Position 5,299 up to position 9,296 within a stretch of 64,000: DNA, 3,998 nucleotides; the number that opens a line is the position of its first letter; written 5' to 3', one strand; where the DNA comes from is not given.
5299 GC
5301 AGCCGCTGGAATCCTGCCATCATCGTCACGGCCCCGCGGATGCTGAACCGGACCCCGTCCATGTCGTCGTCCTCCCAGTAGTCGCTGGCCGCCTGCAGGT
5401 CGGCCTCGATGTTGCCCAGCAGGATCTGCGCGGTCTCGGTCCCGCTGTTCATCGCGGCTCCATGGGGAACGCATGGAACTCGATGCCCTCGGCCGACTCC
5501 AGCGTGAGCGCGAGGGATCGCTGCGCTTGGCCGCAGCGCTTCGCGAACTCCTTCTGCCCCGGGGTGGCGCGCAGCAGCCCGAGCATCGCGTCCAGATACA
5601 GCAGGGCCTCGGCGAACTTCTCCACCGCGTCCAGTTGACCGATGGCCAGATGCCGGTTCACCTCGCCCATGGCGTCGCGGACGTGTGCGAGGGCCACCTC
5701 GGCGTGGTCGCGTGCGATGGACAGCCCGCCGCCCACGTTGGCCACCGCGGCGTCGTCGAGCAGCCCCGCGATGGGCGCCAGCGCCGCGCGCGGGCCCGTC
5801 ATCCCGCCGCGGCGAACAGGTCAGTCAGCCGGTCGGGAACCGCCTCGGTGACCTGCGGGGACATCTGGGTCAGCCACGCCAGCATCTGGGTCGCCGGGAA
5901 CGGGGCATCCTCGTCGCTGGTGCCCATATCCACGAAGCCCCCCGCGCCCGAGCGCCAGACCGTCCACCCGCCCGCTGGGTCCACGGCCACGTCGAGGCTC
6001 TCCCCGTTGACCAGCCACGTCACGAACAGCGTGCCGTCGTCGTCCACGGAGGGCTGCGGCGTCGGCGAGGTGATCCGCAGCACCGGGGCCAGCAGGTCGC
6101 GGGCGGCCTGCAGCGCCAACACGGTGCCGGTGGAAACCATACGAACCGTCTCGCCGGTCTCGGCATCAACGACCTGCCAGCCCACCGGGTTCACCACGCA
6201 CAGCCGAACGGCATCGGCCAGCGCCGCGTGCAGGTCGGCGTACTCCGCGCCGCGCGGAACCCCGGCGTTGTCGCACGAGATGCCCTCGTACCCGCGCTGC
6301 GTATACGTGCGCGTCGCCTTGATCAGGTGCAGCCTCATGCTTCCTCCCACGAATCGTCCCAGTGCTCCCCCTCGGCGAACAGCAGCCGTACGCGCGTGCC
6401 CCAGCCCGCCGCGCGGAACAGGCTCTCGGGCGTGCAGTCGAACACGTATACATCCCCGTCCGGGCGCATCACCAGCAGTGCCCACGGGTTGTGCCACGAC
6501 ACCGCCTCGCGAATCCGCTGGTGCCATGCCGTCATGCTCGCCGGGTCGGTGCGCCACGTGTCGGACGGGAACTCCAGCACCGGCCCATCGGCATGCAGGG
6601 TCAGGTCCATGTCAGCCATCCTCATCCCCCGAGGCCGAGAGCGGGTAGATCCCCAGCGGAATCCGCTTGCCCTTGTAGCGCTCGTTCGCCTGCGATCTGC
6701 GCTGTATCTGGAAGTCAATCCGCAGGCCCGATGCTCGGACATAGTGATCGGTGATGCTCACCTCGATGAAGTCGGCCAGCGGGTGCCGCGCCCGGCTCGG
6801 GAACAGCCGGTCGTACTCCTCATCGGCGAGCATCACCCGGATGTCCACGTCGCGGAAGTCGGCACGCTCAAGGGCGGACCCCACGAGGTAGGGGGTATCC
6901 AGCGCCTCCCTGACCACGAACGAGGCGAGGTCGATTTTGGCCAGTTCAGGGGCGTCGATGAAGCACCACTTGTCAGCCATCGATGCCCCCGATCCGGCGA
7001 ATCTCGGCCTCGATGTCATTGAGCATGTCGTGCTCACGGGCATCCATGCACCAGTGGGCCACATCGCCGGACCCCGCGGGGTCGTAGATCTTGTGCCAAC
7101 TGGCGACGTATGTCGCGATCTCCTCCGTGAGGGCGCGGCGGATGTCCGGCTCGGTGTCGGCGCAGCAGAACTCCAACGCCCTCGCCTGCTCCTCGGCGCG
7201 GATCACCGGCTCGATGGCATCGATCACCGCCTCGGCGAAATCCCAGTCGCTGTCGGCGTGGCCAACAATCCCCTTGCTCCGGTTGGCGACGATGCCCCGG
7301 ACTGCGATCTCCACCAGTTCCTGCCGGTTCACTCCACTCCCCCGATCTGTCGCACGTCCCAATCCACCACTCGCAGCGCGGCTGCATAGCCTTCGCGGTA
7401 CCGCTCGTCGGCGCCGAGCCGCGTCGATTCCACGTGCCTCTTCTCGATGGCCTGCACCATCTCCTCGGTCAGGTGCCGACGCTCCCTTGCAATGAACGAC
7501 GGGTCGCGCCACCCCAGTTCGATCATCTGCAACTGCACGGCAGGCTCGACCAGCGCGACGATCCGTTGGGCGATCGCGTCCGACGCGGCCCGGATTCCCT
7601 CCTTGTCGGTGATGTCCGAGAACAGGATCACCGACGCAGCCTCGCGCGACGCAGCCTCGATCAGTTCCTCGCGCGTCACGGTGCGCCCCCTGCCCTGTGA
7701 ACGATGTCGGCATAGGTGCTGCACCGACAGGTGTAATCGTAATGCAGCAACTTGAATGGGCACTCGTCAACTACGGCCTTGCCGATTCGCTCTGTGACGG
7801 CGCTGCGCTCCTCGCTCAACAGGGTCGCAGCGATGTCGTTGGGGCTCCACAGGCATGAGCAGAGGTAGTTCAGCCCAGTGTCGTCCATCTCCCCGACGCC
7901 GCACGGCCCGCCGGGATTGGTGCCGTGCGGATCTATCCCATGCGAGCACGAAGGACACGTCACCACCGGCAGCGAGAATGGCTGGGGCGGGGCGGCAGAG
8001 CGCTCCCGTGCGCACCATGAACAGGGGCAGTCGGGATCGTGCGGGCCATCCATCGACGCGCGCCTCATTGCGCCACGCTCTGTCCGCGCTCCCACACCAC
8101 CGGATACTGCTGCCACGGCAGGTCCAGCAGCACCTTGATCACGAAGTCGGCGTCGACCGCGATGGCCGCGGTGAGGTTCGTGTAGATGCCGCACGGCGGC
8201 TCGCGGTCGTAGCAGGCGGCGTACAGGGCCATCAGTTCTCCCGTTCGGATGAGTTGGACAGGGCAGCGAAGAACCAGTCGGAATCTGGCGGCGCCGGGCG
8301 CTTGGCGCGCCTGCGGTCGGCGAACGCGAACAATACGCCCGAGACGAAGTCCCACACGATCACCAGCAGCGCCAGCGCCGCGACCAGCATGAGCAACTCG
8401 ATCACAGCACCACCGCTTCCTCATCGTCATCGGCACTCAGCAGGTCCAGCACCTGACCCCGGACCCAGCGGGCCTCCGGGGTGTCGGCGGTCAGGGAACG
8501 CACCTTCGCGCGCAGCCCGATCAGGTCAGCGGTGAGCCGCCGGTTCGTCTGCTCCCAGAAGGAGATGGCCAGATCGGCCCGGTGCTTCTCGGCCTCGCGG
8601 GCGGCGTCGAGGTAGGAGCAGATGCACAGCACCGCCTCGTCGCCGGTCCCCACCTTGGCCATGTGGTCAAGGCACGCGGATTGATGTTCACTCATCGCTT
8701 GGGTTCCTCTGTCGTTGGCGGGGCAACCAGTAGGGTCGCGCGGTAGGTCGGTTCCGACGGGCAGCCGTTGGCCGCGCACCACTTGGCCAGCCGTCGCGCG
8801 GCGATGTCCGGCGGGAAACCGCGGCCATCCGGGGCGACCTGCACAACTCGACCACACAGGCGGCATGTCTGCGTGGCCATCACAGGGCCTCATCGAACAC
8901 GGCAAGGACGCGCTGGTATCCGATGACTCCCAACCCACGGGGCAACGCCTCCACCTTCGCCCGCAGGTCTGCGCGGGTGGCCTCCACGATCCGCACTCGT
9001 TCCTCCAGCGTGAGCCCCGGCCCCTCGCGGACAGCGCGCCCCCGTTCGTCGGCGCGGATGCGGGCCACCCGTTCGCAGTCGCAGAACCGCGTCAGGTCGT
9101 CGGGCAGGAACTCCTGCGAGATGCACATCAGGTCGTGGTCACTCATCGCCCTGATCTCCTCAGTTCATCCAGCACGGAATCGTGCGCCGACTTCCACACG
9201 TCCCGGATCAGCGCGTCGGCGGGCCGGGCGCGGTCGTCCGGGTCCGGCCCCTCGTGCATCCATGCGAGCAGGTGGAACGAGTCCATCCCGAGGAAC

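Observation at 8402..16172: Tandem array of at least 15 diversified paralogous small genes in two subfamilies with hybrid members, translationally coupled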

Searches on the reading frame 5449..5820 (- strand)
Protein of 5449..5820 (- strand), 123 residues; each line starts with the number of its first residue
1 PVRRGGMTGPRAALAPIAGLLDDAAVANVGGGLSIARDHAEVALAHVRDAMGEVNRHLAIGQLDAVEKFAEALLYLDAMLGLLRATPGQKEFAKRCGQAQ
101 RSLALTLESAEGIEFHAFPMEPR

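Call 61: search_protein_families(library=pfam, max_evalue=0.01, proteins=[window:5449-5820:-])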
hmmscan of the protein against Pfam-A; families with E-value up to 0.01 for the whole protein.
window:5449-5820:- (123 aa): 1 family
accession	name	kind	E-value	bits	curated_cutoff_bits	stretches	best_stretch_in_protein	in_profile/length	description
PF09190.17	DALR_2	-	0.001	20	22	1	43-83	15-56/57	DALR domain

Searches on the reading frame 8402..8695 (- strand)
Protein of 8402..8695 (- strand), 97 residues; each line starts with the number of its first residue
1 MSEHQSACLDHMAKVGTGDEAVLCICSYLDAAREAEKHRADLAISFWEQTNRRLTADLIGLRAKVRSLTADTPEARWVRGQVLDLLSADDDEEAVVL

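Call 60: search_protein_families(library=pfam, max_evalue=0.01, proteins=[window:8402-8695:-])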
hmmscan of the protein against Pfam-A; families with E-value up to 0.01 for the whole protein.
window:8402-8695:- (97 aa): 0 families

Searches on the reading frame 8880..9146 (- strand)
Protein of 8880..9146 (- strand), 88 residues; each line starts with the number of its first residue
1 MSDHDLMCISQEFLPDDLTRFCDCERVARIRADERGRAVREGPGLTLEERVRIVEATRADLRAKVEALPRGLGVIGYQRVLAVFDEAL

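Call 7: search_protein_families(library=pfam, max_evalue=0.1, proteins=[window:8880-9146:-])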
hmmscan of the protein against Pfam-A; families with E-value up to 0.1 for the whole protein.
window:8880-9146:- (88 aa): 0 families

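Call 8: search_protein_families(library=phrogs, max_evalue=0.01, proteins=[window:8880-9146:-])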
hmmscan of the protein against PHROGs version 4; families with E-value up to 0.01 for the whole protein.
window:8880-9146:- (88 aa): 0 families

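Call 55: search_protein_families(library=ncbifam, max_evalue=0.01, proteins=[window:8880-9146:-])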
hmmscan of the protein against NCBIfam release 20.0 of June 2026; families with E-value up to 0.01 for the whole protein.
window:8880-9146:- (88 aa): 0 families

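Call 79: search_protein_families(library=padloc, max_evalue=0.01, proteins=[window:8880-9146:-])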
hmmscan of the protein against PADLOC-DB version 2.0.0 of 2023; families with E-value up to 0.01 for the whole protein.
window:8880-9146:- (88 aa): 0 families
